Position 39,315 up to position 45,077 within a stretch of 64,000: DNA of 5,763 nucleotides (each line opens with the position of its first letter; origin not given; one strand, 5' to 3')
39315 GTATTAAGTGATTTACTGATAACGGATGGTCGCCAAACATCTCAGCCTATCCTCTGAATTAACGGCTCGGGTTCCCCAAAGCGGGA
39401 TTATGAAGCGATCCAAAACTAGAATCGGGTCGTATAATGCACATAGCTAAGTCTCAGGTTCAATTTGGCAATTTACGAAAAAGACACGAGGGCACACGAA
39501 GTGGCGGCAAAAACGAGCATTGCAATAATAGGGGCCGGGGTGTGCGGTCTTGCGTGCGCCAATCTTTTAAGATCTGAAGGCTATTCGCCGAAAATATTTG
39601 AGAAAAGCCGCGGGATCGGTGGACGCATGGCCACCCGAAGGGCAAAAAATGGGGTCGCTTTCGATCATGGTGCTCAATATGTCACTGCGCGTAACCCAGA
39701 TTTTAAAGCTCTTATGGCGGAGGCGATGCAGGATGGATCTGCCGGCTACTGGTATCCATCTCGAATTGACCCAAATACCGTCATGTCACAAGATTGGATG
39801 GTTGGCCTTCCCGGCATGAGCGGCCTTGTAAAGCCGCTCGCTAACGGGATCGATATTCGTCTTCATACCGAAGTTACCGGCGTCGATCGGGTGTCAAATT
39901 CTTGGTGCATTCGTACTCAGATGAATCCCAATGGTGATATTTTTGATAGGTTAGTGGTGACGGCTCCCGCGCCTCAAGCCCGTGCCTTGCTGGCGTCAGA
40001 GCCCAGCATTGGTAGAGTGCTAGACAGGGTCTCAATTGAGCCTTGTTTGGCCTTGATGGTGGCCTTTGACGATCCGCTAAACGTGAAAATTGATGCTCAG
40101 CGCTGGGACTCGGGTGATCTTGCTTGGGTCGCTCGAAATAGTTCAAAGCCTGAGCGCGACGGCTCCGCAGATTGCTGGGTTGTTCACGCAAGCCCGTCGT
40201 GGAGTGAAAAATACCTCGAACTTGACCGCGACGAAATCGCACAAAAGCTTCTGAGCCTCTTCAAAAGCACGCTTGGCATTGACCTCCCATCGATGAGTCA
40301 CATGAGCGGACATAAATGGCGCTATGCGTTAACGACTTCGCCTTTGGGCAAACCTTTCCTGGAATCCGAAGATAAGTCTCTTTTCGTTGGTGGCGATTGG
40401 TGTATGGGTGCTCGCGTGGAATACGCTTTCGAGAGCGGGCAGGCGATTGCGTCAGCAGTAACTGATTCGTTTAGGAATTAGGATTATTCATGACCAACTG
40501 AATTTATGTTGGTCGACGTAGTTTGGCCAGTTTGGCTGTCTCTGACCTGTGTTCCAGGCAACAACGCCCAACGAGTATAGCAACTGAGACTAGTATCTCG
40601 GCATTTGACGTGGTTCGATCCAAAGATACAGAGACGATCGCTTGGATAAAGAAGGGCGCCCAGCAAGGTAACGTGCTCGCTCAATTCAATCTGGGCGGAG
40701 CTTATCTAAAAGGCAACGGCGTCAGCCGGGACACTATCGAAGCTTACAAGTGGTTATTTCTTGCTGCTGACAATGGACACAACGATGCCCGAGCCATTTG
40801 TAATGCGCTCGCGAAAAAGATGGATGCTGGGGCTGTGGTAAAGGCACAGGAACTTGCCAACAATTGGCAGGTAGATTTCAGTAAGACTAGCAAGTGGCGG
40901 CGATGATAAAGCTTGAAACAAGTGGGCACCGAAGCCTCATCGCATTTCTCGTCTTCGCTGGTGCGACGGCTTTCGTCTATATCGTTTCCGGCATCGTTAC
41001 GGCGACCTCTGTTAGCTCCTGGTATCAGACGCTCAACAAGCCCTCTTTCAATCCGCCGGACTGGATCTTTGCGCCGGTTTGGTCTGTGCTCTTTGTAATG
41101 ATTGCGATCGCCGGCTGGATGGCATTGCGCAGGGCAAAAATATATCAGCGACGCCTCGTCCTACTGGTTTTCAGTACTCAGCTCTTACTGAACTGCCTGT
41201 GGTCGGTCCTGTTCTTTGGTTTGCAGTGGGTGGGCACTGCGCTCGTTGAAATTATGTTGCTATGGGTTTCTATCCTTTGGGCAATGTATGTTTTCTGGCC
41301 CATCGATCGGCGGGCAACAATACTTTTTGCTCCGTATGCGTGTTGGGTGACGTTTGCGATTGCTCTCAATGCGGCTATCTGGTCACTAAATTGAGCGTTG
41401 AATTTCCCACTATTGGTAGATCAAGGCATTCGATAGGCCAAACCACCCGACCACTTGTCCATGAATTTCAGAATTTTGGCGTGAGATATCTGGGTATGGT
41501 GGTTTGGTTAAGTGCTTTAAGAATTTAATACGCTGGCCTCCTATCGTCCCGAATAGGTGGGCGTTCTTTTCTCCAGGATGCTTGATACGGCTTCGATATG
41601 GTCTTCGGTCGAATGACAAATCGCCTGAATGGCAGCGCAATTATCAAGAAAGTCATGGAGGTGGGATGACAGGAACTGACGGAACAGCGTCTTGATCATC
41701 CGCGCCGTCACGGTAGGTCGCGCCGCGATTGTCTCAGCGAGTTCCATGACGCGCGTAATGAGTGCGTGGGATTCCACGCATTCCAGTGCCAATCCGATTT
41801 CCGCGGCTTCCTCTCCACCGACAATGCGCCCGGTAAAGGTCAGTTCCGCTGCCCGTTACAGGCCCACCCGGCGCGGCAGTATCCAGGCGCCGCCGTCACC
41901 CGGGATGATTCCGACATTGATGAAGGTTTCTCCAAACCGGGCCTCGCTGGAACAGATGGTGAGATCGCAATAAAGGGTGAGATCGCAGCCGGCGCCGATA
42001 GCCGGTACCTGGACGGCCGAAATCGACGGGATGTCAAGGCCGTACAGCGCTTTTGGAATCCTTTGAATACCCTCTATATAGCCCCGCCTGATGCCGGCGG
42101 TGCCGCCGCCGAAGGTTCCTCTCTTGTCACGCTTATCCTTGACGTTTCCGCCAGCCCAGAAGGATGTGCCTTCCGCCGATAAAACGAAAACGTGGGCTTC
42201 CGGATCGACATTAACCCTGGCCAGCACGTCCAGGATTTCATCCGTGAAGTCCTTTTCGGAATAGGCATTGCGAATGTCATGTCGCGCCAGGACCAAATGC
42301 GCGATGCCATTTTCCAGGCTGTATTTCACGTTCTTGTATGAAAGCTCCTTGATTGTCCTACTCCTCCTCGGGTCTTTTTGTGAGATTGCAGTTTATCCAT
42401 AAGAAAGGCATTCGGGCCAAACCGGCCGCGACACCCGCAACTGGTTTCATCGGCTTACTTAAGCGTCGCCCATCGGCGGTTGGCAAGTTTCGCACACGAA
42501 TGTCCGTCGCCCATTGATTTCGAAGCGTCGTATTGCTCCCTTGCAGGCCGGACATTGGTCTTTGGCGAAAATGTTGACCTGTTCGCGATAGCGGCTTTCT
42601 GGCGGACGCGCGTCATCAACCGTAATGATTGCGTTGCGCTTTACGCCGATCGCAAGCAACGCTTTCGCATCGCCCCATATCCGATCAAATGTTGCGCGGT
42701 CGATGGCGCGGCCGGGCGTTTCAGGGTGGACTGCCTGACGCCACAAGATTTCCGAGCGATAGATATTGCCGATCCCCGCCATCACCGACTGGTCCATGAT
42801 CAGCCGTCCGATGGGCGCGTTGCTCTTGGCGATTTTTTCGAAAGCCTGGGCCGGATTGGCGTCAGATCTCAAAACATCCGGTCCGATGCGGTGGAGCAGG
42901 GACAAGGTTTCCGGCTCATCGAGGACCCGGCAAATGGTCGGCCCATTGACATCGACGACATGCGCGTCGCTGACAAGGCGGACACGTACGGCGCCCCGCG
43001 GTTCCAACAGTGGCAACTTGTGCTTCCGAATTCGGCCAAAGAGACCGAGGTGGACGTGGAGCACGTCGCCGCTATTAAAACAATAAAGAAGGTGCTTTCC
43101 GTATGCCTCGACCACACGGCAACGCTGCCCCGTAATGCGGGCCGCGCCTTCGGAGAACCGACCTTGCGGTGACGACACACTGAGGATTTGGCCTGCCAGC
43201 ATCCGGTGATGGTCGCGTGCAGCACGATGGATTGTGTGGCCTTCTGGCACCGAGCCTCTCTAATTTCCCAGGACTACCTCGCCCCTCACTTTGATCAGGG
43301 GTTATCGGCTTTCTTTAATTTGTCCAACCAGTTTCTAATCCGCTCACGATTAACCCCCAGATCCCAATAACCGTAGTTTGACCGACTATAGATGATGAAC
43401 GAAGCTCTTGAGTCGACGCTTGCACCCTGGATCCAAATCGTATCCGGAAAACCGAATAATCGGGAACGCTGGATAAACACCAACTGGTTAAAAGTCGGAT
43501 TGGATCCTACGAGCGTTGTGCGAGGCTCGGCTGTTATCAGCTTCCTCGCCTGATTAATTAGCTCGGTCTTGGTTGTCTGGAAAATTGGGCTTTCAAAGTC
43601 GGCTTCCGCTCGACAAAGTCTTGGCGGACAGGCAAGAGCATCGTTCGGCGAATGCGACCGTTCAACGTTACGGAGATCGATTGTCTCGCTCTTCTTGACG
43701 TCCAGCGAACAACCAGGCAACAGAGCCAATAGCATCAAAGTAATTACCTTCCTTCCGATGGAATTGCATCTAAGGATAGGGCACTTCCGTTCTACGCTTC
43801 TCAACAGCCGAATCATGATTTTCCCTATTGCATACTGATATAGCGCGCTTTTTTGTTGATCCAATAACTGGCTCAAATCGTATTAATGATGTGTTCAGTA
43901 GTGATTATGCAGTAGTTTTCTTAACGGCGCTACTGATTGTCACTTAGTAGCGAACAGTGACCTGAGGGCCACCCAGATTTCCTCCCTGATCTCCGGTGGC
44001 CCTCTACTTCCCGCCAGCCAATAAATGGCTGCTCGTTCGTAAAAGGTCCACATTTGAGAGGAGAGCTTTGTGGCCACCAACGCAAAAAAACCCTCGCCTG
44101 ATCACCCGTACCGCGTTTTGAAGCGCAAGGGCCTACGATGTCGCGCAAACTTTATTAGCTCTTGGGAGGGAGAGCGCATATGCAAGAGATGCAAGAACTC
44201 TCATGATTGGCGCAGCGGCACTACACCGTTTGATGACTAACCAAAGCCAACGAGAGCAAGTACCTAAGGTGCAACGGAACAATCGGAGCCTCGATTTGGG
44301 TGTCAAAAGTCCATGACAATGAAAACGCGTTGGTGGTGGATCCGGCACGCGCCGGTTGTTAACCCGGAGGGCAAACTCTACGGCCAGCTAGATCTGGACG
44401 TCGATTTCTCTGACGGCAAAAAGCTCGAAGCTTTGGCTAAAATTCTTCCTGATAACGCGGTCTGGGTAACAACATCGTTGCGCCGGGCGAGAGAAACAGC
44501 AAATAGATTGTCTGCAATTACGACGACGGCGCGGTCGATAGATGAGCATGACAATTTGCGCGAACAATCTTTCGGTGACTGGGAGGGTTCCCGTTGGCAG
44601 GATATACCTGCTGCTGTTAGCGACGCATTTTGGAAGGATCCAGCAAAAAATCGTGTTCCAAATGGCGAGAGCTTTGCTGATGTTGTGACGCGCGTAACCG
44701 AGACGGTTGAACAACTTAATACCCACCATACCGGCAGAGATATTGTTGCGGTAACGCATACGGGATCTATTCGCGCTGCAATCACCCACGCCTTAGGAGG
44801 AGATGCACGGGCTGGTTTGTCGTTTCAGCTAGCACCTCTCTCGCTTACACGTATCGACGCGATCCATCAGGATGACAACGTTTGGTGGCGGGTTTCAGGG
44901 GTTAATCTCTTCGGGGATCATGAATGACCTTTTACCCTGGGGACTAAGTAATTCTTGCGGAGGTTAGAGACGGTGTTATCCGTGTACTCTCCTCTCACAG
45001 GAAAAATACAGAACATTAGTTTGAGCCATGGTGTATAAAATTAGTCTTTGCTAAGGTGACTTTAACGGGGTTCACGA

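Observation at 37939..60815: Eleven strict copies of nGATCn-N16-CGTA mark a clustered RpoE-ChrR-type ECF sigma regulon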

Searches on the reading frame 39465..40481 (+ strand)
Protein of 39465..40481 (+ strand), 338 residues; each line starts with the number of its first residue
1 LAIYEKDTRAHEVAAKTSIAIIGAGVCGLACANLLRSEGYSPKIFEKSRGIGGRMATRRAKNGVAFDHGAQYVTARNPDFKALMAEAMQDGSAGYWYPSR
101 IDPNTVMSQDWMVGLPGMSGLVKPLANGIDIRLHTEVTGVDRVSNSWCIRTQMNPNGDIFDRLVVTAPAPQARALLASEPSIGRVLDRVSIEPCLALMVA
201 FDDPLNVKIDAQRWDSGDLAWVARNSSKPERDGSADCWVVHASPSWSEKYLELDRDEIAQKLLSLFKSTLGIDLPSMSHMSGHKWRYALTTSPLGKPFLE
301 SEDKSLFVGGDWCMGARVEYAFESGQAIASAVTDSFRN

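Call 7: search_protein_families(library=pfam, proteins=[window:39465-40481:+], max_evalue=0.01)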
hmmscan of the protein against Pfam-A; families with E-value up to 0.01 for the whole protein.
window:39465-40481:+ (338 aa): 9 families
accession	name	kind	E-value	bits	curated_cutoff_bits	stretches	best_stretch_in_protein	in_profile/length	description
PF01593.30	Amino_oxidase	-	3.8e-23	82.9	19.8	2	107-332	193-442/443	Flavin containing amine oxidoreductase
PF13450.12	NAD_binding_8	-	1.6e-16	60.8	21.9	1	21-86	1-67/68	NAD(P)-binding Rossmann-like domain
PF01266.30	DAO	-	7e-09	36.1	27.9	1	19-88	2-68/353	FAD dependent oxidoreductase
PF07992.20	Pyr_redox_2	-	8.1e-05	22.6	26.1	1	18-144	2-82/291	Pyridine nucleotide-disulphide oxidoreductase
PF00743.25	FMO-like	-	0.00026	20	22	1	18-55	3-40/532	Flavin-binding monooxygenase-like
PF01946.23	Thi4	-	0.00059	19.6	26.2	1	14-55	15-57/235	Thi4 family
PF00070.33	Pyr_redox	-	0.0013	19.7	22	0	19-55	2-46/82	Pyridine nucleotide-disulphide oxidoreductase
PF13738.12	Pyr_redox_3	-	0.0049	16.6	30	0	21-48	2-30/305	Pyridine nucleotide-disulphide oxidoreductase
PF01494.25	FAD_binding_3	-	0.0067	16.1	22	0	16-48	1-33/349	FAD binding domain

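Call 55: search_protein_families(library=ncbifam, proteins=[window:39465-40481:+], max_evalue=0.00001)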
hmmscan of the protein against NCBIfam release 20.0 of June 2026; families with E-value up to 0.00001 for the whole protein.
window:39465-40481:+ (338 aa): 17 families
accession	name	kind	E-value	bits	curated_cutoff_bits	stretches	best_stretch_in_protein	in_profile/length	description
TIGR03467.1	HpnE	equivalog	2e-14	53.8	283.05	1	19-72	1-55/430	hydroxysqualene dehydroxylase HpnE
NF005560.0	PRK07233.1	equivalog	7e-11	41.6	252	1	18-61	2-45/435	hypothetical protein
NF008841.0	PRK11883.1-1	equivalog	3.1e-10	39.6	517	1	16-87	3-76/453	protoporphyrinogen oxidase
TIGR02734.1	crtI_fam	subfamily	1.6e-09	37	238.1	1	20-74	2-55/504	phytoene desaturase family protein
NF005547.0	PRK07208.1-3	equivalog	1.9e-09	36.8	380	1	16-88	4-75/465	hypothetical protein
TIGR00562.1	proto_IX_ox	equivalog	2.8e-09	36.1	97.85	1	16-80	2-67/470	protoporphyrinogen oxidase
NF053546.1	violacein_VioA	equivalog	4.3e-08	32.9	600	1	19-89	2-77/411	flavin-dependent violacein biosynthesis tryptophan-2 monooxygenase VioA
NF058655.1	CrtID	equivalog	2e-07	30.3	640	1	19-103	1-82/478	bifunctional phytoene desaturase/3,4-desaturase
TIGR02733.1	desat_CrtD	equivalog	8.7e-07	28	549.7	1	17-74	2-58/492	C-3',4' desaturase CrtD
NF009410.0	PRK12771.1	subfamily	9.5e-07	27.7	516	1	13-55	135-177/566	NAD(P)-binding protein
NF045637.1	carotdesatCrtDProt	equivalog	1.9e-06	26.7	580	1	19-87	1-67/485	1-hydroxycarotenoid 3,4-desaturase CrtD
NF005548.0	PRK07208.1-4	equivalog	4.5e-06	25.5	389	1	16-89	3-75/488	hypothetical protein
NF045663.1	diclust_near_Sec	equivalog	6.7e-06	24.5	530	1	12-59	102-149/759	pyridine nucleotide-disulfide oxidoreductase/dicluster-binding protein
NF041087.1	bile_acid_BaiCD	equivalog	6.9e-06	24.4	825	1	5-57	369-421/642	bile acid Fe-S flavoenzyme BaiCD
TIGR02731.1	phytoene_desat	equivalog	7.7e-06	24.9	569.4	0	19-86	2-69/453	15-cis-phytoene desaturase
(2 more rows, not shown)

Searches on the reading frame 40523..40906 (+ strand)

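Call 7: search_protein_families(library=pfam, proteins=[window:40523-40906:+], max_evalue=0.01)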
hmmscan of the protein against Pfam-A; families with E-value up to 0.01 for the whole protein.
window:40523-40906:+ (127 aa): 1 family
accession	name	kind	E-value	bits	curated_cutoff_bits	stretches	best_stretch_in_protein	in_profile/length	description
PF08238.18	Sel1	-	3.8e-11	43.5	30.7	1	52-86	2-36/36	Sel1 repeat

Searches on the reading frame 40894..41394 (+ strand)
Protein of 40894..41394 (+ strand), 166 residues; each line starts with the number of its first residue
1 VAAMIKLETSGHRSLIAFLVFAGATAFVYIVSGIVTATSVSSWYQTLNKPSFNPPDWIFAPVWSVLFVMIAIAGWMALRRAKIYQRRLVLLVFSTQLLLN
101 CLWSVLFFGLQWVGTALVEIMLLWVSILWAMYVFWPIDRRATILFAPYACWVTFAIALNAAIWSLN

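Call 7: search_protein_families(library=pfam, proteins=[window:40894-41394:+], max_evalue=0.01)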
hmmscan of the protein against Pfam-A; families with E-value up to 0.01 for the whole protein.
window:40894-41394:+ (166 aa): 1 family
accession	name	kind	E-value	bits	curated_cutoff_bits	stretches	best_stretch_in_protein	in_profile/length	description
PF03073.20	TspO_MBR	-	2.8e-43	147.6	24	1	24-163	4-144/145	TspO/MBR family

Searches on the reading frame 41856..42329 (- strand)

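Call 7: search_protein_families(library=pfam, proteins=[window:41856-42329:-], max_evalue=0.01)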
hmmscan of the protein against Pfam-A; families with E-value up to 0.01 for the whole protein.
window:41856-42329:- (157 aa): 2 families
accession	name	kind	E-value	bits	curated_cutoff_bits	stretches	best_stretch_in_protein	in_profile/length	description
PF00378.25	ECH_1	-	1.4e-24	87.3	27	1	6-156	3-145/251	Enoyl-CoA hydratase/isomerase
PF16113.10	ECH_2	-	3.7e-07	30.4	27.2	1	11-153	3-141/335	Enoyl-CoA hydratase/isomerase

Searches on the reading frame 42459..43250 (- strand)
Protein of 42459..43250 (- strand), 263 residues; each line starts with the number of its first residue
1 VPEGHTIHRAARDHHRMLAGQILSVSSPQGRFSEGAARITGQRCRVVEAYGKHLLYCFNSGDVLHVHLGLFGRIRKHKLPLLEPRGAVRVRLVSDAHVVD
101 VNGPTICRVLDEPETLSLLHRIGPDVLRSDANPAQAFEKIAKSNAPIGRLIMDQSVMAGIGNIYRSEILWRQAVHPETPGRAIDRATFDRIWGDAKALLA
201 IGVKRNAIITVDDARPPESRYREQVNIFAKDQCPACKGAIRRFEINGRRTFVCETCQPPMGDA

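Call 7: search_protein_families(library=pfam, proteins=[window:42459-43250:-], max_evalue=0.01)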
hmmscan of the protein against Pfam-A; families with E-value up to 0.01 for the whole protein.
window:42459-43250:- (263 aa): 4 families
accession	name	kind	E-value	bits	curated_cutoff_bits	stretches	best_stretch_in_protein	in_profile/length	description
PF06831.19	H2TH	-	1e-21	77.1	34.7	1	122-209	1-88/93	Formamidopyrimidine-DNA glycosylase H2TH domain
PF01149.29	Fapy_DNA_glyco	-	5.4e-10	40.4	25.5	1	1-93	1-99/117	Formamidopyrimidine-DNA glycosylase N-terminal domain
PF06827.20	zf-FPG_IleRS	-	0.00098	19.4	21.3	1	233-258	4-29/30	Zinc finger found in FPG and IleRS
PF12760.12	Zn_ribbon_IS1595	-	0.0025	18.2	25.4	1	232-257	20-44/46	Transposase zinc-ribbon domain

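Call 55: search_protein_families(library=ncbifam, proteins=[window:42459-43250:-], max_evalue=0.00001)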
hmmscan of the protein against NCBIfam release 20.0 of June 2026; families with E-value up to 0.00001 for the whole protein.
window:42459-43250:- (263 aa): 7 families
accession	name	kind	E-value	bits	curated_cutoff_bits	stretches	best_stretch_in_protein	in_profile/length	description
NF002211.1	PRK01103.1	equivalog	6.3e-33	114.5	212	1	36-257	42-273/274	bifunctional DNA-formamidopyrimidine glycosylase/DNA-(apurinic or apyrimidinic site) lyase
NF007763.0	PRK10445.1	equivalog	4.4e-30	105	252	1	1-257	1-262/263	endonuclease VIII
NF040775.1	endonuc_Nei2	equivalog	1.2e-27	97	400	1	1-257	1-251/252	endonuclease VIII Nei2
TIGR00577.1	fpg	equivalog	1.6e-27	96.5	203.3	1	36-257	44-276/276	DNA-formamidopyrimidine glycosylase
NF011386.0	PRK14811.1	equivalog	5.2e-23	81.6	414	1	1-258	1-263/269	DNA-formamidopyrimidine glycosylase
NF010551.0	PRK13945.1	equivalog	1.6e-18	67.1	348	1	62-257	75-281/282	DNA-formamidopyrimidine glycosylase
NF011385.0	PRK14810.1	equivalog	3.4e-16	59.5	423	1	35-257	42-271/272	DNA-formamidopyrimidine glycosylase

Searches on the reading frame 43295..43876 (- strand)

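Call 7: search_protein_families(library=pfam, proteins=[window:43295-43876:-], max_evalue=0.01)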
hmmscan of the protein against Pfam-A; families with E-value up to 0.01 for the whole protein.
window:43295-43876:- (193 aa): 1 family
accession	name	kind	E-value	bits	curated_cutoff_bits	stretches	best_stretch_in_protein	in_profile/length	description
PF07386.16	DUF1499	-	3.5e-11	44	22.6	1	84-187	9-114/114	Protein of unknown function (DUF1499)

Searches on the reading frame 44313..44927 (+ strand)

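Call 7: search_protein_families(library=pfam, proteins=[window:44313-44927:+], max_evalue=0.01)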
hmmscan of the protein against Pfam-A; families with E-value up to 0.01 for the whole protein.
window:44313-44927:+ (204 aa): 1 family
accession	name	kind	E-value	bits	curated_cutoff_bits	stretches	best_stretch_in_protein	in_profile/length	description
PF00300.27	His_Phos_1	-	4.6e-34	118.2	21.7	1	8-186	2-184/194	Histidine phosphatase superfamily (branch 1)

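Call 55: search_protein_families(library=ncbifam, proteins=[window:44313-44927:+], max_evalue=0.00001)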
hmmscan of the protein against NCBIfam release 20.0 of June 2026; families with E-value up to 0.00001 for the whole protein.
window:44313-44927:+ (204 aa): 9 families
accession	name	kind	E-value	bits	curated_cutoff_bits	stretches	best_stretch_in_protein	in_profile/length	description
TIGR03162.1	ribazole_cobC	equivalog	1.7e-35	122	162.9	1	9-180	3-175/176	alpha-ribazole phosphatase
NF005567.0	PRK07238.1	equivalog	1.9e-20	73.6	326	1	5-183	178-360/378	bifunctional RNase H/acid phosphatase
NF045917.1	PhserinePhPspA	equivalog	2.1e-17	63.5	350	1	7-179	4-180/211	phosphoserine phosphatase PspA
NF011580.0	PRK15004.1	equivalog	2.4e-13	50.5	250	1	8-182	4-182/203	adenosylcobalamin/alpha-ribazole phosphatase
TIGR03848.1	MSMEG_4193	subfamily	3.7e-13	49.4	203.85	1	11-179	6-182/204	MSMEG_4193 family putative phosphomutase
NF038349.1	dPGM_arch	equivalog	1.6e-11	44.4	225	1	52-186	50-174/194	2,3-diphosphoglycerate-dependent phosphoglycerate mutase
NF009993.0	PRK13462.1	equivalog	4e-09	36.4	226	1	39-177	45-175/203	acid phosphatase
NF009994.0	PRK13463.1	equivalog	1.6e-08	34.6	277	1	36-162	38-164/203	phosphoserine phosphatase 1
NF002901.0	PRK03482.1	equivalog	8.6e-06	25.5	261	1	52-187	52-186/215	2,3-diphosphoglycerate-dependent phosphoglycerate mutase GpmB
